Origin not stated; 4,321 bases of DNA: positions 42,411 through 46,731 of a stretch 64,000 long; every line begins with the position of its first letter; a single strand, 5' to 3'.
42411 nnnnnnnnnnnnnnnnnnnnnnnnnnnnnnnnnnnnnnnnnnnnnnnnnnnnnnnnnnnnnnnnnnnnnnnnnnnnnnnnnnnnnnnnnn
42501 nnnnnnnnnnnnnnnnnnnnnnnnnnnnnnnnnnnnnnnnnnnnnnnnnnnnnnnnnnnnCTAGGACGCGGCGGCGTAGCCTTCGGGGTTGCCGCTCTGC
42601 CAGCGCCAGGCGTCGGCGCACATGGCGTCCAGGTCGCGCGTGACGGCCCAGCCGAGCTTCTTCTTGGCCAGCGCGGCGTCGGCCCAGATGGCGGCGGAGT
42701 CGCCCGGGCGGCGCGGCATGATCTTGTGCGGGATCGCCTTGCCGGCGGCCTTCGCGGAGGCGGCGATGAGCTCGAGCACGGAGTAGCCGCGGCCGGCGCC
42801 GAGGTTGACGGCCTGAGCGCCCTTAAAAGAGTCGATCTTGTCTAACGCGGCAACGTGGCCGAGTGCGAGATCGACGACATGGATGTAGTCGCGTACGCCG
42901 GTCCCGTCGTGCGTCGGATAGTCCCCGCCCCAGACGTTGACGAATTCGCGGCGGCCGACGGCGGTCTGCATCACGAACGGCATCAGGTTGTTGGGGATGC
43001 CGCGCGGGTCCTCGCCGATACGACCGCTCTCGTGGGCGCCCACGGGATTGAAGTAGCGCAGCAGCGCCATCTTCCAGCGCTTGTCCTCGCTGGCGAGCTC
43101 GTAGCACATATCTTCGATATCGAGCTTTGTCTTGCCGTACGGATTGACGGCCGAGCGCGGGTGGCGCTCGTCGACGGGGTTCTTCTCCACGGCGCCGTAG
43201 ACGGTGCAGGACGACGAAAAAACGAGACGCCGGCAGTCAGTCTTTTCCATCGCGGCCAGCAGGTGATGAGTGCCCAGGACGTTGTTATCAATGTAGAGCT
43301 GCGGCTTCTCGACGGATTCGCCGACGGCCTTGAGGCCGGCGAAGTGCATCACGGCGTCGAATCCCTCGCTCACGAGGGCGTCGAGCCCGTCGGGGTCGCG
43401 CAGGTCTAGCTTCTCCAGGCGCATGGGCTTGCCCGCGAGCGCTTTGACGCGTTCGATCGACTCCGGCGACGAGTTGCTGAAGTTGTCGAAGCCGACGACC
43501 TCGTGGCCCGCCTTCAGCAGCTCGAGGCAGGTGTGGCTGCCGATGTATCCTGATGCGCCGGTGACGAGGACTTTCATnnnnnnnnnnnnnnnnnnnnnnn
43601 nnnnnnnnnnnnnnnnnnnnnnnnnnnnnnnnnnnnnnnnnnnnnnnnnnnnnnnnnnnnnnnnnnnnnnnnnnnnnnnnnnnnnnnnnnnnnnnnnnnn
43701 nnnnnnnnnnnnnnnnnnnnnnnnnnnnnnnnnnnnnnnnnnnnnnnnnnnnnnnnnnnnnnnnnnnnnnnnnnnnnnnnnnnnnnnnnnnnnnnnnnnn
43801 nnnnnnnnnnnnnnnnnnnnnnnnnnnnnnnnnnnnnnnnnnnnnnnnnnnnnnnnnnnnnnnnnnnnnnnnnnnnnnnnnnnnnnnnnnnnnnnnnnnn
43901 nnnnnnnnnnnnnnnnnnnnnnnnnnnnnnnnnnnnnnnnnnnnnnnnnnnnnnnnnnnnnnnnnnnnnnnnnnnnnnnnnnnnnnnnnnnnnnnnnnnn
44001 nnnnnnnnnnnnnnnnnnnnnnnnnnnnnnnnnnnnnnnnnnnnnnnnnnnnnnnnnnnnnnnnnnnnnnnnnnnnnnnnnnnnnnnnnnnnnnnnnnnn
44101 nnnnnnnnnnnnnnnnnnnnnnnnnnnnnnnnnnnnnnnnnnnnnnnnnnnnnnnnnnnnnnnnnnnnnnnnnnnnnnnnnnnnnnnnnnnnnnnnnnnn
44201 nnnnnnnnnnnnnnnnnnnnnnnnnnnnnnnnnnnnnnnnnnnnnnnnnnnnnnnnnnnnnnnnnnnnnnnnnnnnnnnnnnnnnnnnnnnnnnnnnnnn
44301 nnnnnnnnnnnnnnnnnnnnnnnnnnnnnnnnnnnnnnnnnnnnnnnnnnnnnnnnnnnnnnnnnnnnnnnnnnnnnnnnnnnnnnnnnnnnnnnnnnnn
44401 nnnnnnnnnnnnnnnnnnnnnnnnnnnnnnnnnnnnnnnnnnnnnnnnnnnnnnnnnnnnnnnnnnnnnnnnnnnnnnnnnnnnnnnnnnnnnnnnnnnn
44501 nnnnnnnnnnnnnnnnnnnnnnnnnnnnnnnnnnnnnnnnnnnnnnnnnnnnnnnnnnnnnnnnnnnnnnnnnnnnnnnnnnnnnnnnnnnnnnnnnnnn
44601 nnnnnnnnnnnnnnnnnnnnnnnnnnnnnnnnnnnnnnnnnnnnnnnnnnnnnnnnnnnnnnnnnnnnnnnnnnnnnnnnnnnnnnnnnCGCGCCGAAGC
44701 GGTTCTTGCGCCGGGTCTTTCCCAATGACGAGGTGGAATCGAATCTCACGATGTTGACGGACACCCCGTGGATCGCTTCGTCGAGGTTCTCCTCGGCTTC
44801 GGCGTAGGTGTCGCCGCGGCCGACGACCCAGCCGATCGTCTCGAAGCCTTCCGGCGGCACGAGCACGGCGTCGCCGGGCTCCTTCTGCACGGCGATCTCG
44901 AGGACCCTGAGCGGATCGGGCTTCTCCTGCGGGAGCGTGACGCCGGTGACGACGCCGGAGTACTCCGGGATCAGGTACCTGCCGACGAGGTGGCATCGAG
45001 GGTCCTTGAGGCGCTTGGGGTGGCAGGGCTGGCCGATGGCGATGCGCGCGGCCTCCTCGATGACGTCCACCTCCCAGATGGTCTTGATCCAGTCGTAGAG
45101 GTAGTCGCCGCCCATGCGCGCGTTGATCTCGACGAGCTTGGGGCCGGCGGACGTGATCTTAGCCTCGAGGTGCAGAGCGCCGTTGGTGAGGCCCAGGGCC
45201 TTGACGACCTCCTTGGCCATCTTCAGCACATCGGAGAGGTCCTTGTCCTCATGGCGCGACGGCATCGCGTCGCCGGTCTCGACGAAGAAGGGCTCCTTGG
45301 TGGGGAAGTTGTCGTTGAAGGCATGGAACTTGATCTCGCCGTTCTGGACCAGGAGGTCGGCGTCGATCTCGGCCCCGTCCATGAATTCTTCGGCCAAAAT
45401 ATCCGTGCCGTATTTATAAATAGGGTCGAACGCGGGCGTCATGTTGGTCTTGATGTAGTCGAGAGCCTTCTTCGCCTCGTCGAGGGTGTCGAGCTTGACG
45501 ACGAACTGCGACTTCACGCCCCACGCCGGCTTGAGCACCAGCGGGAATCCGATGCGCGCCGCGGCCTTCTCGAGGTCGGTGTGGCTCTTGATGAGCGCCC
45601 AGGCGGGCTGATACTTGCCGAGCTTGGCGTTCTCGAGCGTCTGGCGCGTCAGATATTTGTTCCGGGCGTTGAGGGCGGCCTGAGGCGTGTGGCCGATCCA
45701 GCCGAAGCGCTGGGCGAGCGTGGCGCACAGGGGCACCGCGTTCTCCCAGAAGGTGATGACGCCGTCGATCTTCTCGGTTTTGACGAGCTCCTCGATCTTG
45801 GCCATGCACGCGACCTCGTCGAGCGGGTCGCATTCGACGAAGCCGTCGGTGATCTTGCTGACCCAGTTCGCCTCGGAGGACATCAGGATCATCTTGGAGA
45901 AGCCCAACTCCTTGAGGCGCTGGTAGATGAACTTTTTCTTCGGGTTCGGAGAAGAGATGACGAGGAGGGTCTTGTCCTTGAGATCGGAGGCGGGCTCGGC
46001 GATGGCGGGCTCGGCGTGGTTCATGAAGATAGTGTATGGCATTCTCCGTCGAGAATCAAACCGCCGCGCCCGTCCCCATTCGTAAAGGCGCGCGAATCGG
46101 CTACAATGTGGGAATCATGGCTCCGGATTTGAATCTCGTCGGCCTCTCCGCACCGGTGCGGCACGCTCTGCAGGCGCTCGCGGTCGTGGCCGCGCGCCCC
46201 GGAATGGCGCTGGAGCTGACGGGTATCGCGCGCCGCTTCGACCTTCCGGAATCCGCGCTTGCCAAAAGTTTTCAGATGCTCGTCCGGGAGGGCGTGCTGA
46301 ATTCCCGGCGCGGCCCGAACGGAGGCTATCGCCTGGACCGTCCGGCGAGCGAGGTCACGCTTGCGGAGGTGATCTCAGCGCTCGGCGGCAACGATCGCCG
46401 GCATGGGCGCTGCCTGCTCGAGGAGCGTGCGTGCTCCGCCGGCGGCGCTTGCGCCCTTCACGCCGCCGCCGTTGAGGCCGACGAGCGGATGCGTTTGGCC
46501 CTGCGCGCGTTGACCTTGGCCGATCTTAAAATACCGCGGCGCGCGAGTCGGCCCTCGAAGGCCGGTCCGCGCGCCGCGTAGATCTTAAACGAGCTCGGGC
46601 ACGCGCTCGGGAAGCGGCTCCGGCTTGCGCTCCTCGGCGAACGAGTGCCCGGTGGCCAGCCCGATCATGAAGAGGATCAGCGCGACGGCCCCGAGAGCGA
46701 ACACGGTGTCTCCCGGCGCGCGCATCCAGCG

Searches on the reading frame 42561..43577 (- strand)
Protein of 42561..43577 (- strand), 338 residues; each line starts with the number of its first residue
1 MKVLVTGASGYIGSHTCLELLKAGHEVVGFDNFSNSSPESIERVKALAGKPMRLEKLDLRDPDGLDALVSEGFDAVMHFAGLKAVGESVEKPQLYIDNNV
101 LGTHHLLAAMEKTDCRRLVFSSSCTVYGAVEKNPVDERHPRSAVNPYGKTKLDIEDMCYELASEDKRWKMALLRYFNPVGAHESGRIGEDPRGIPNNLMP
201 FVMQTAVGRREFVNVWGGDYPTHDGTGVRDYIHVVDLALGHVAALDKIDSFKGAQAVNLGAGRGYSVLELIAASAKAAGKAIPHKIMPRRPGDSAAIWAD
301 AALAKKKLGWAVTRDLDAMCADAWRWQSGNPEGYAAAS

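Call 29: search_protein_families(library=pfam, proteins=[window:42561-43577:-], max_evalue=0.0001)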
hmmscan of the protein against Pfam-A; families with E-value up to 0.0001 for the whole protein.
window:42561-43577:- (338 aa): 8 families
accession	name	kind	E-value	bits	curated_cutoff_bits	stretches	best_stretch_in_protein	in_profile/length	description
PF16363.11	GDP_Man_Dehyd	-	2.6e-55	188.6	27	1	4-322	1-331/332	GDP-mannose 4,6 dehydratase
PF01370.27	Epimerase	-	9.2e-55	186.1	20.9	1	3-260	1-240/240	NAD dependent epimerase/dehydratase family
PF01073.25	3Beta_HSD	-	1.5e-15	57.5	22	1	4-157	1-156/280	3-beta hydroxysteroid dehydrogenase/isomerase family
PF04321.23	RmlD_sub_bind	-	2.6e-12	46.8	27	1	1-158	1-136/287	RmlD substrate binding domain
PF02719.21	Polysacc_synt_2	-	2.5e-11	43.7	20.2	1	3-181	1-174/293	Polysaccharide biosynthesis protein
PF13460.12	NAD_binding_10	-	2.5e-09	37.7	27.2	1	7-149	1-122/184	NAD(P)H-binding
PF00106.31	adh_short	-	5.4e-06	26.5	26.6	1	3-72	3-71/195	short chain dehydrogenase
PF07993.18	NAD_binding_4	-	8.8e-06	25.5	20.1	0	39-160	58-190/258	Male sterility protein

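Call 80: search_protein_families(library=ncbifam, proteins=[window:42561-43577:-], max_evalue=1e-10)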
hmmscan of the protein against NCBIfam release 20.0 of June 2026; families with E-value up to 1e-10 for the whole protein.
window:42561-43577:- (338 aa): 10 families
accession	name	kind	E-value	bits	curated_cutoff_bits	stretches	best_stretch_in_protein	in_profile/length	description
NF007956.0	PRK10675.1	subfamily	2.7e-127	424.6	394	1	1-335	1-337/338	UDP-glucose 4-epimerase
TIGR01179.1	galE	equivalog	7.9e-120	399.6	262.3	1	2-333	1-331/332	UDP-glucose 4-epimerase GalE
TIGR04180.1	EDH_00030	hypoth_equivalog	8.8e-32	110.3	475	1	3-312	1-294/297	NAD-dependent 4,6-dehydratase LegB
TIGR01181.1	dTDP_gluc_dehyt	equivalog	4.8e-24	85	365.1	1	2-330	1-314/321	dTDP-glucose 4,6-dehydratase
TIGR02197.1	heptose_epim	equivalog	2.4e-20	72.9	274.6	1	3-286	1-270/316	ADP-glyceromanno-heptose 6-epimerase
TIGR03466.1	HpnA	hypoth_equivalog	1.1e-17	63.9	367.65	1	1-180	1-172/327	hopanoid-associated sugar epimerase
NF043036.1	ErythonDh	equivalog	5e-17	62.1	325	1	1-152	1-154/321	D-erythronate dehydrogenase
NF042422.1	oxyalk_red_OleD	equivalog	3e-16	59.7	580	1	1-149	1-133/329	2-alkyl-3-oxoalkanoate reductase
TIGR02622.1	CDP_4_6_dhtase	equivalog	9.2e-14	51.3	278.45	1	2-131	6-137/352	CDP-glucose 4,6-dehydratase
NF042423.1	oxyalk_red_Shew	equivalog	2.1e-13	50.1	580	1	2-164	10-162/331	2-alkyl-3-oxoalkanoate reductase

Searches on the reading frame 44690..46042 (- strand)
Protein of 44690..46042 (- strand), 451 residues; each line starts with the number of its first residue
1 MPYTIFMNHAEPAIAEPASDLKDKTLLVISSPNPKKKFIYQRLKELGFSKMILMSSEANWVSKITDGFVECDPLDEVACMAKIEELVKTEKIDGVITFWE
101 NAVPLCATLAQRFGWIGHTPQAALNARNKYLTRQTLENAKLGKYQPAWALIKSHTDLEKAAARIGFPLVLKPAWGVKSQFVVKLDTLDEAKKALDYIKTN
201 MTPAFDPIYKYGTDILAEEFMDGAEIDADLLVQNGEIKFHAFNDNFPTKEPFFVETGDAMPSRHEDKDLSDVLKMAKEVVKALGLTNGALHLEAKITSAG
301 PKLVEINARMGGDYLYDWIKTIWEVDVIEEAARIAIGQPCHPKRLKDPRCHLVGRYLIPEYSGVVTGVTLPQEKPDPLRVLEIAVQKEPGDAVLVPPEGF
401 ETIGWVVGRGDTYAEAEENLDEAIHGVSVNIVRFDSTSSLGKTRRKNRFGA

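Call 9: search_solved_structures(query=window:44690-46042:-, max_evalue=0.00001, show_alignments=4)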
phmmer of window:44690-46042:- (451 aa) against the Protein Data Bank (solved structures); distinct sequences matched with E-value up to 0.00001: 8.
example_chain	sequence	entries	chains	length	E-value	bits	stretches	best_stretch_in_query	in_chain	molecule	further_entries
3vot_A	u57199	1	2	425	2.1e-24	89.2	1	24-417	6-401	L-amino acid ligase, BL00235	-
4wd3_A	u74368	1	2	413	3.1e-15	59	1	26-393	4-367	L-amino acid ligase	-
4dim_A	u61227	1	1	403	4.8e-13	51.8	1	38-429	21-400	Phosphoribosylglycinamide synthetase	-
3wo1_A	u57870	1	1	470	1.8e-12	49.9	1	83-329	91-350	Alanine-anticapsin ligase BacD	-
3wnz_A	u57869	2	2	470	3.4e-12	49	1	83-329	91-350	Alanine-anticapsin ligase BacD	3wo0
3vmm_A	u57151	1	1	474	3.5e-12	48.9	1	83-329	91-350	Alanine-anticapsin ligase BacD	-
1bxr_A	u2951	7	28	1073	8.9e-07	31.1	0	76-339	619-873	CARBAMOYL-PHOSPHATE SYNTHASE | CARBAMOYL PHOSPHATE SYNTHETASE: LARGE SUBUNIT | CARBAMOYL PHOSPHATE SYNTHETASE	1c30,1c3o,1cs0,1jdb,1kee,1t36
1ce8_A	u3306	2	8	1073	1.1e-06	30.8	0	76-339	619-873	PROTEIN (CARBAMOYL-PHOSPHATE SYNTHASE) | carbamoyl phosphate synthetase large chain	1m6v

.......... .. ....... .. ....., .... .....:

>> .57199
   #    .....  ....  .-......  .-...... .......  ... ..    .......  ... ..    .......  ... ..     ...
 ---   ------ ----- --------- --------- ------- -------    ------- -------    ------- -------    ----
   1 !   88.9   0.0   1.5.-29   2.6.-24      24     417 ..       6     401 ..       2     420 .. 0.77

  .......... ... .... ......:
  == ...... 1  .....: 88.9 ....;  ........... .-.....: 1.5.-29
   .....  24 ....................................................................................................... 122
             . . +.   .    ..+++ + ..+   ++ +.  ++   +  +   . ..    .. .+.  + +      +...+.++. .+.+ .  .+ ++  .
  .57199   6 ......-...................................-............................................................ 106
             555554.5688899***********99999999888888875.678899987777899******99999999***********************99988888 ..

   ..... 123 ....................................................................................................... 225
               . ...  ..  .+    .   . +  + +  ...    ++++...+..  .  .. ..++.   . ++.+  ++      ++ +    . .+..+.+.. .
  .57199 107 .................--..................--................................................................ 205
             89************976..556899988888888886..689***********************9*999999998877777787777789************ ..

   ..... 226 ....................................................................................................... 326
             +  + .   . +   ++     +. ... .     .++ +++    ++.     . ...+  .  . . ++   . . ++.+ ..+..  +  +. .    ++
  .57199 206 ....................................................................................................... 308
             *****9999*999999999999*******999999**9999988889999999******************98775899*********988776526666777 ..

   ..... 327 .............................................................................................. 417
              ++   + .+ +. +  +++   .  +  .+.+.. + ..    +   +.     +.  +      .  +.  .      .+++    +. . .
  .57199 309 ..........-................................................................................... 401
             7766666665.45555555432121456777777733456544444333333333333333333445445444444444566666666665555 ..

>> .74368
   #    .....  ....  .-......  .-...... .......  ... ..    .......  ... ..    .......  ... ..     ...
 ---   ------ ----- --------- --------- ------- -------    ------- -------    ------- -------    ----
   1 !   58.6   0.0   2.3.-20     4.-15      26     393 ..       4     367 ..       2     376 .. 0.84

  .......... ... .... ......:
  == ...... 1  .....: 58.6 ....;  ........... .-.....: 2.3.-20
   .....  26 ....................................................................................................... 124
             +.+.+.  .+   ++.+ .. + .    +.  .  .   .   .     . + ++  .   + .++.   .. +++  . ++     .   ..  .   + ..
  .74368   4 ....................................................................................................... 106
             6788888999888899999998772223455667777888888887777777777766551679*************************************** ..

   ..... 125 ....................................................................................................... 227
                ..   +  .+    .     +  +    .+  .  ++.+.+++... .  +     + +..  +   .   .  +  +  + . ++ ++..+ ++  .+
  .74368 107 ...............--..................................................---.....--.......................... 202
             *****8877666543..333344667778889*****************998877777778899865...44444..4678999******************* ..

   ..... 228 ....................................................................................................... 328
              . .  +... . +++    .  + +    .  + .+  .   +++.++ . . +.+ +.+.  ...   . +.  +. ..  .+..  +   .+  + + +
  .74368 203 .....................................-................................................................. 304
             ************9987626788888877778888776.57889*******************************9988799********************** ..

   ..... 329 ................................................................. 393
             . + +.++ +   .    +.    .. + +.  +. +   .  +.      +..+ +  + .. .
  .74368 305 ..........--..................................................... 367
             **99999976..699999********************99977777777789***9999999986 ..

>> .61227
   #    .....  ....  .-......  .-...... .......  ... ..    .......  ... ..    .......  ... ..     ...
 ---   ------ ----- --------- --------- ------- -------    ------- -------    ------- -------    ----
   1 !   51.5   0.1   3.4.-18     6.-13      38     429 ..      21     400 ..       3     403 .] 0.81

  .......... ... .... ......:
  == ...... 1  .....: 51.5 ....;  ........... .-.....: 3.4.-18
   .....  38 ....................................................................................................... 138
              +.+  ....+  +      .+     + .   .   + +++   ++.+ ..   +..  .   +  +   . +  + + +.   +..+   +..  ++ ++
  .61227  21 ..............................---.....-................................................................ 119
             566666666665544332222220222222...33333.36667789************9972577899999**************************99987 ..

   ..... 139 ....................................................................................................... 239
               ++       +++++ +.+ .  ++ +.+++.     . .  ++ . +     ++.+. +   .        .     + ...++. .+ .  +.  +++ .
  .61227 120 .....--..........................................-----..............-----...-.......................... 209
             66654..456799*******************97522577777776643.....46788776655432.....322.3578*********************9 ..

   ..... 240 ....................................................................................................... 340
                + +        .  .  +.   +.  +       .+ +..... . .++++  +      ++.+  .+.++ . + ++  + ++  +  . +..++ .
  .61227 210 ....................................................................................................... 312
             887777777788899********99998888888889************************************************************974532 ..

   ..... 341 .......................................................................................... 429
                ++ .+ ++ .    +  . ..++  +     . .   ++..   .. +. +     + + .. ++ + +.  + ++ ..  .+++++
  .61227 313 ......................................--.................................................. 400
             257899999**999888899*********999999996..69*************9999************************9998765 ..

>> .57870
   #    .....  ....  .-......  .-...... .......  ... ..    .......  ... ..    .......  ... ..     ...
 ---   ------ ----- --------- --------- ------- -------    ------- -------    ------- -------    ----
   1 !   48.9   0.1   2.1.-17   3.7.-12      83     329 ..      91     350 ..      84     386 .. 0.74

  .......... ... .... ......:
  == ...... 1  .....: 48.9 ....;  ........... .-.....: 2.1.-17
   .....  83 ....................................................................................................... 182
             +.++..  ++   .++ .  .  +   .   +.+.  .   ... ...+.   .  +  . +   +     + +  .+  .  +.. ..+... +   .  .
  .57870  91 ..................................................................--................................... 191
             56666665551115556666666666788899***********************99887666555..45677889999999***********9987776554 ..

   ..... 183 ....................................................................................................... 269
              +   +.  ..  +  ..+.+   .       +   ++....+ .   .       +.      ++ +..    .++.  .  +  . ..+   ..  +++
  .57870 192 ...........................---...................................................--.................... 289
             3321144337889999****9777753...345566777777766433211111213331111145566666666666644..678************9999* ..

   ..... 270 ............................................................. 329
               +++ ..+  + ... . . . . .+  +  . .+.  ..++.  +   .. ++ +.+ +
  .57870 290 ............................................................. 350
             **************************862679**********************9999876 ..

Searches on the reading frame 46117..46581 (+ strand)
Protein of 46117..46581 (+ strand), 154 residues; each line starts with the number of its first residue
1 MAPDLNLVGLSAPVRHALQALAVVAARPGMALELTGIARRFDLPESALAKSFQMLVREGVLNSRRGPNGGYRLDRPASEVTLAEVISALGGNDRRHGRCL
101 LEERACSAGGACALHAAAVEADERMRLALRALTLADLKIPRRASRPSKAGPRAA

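Call 29: search_protein_families(library=pfam, proteins=[window:46117-46581:+], max_evalue=0.0001)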
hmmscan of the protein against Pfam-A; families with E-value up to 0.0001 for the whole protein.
window:46117-46581:+ (154 aa): 1 family
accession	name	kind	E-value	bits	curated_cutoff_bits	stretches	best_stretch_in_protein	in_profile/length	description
PF02082.26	Rrf2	-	2.5e-27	96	30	1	11-137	2-129/132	Iron-dependent Transcriptional regulator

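Call 80: search_protein_families(library=ncbifam, proteins=[window:46117-46581:+], max_evalue=1e-10)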
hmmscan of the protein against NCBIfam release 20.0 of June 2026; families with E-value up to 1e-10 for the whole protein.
window:46117-46581:+ (154 aa): 4 families
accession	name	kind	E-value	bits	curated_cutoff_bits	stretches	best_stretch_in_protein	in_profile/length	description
TIGR00738.1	rrf2_super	superfamily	7.2e-24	84.2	73.3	1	11-137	4-130/132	Rrf2 family transcriptional regulator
TIGR02010.1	IscR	equivalog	1.3e-13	51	207.55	1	14-137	7-129/135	Fe-S cluster assembly transcriptional regulator IscR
NF008110.0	PRK10857.1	equivalog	1.1e-11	44.8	275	1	15-137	8-129/164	Fe-S cluster assembly transcriptional regulator IscR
NF008886.0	PRK11920.1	equivalog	2e-11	43.8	193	1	15-138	8-131/153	iron-responsive transcriptional regulator RirA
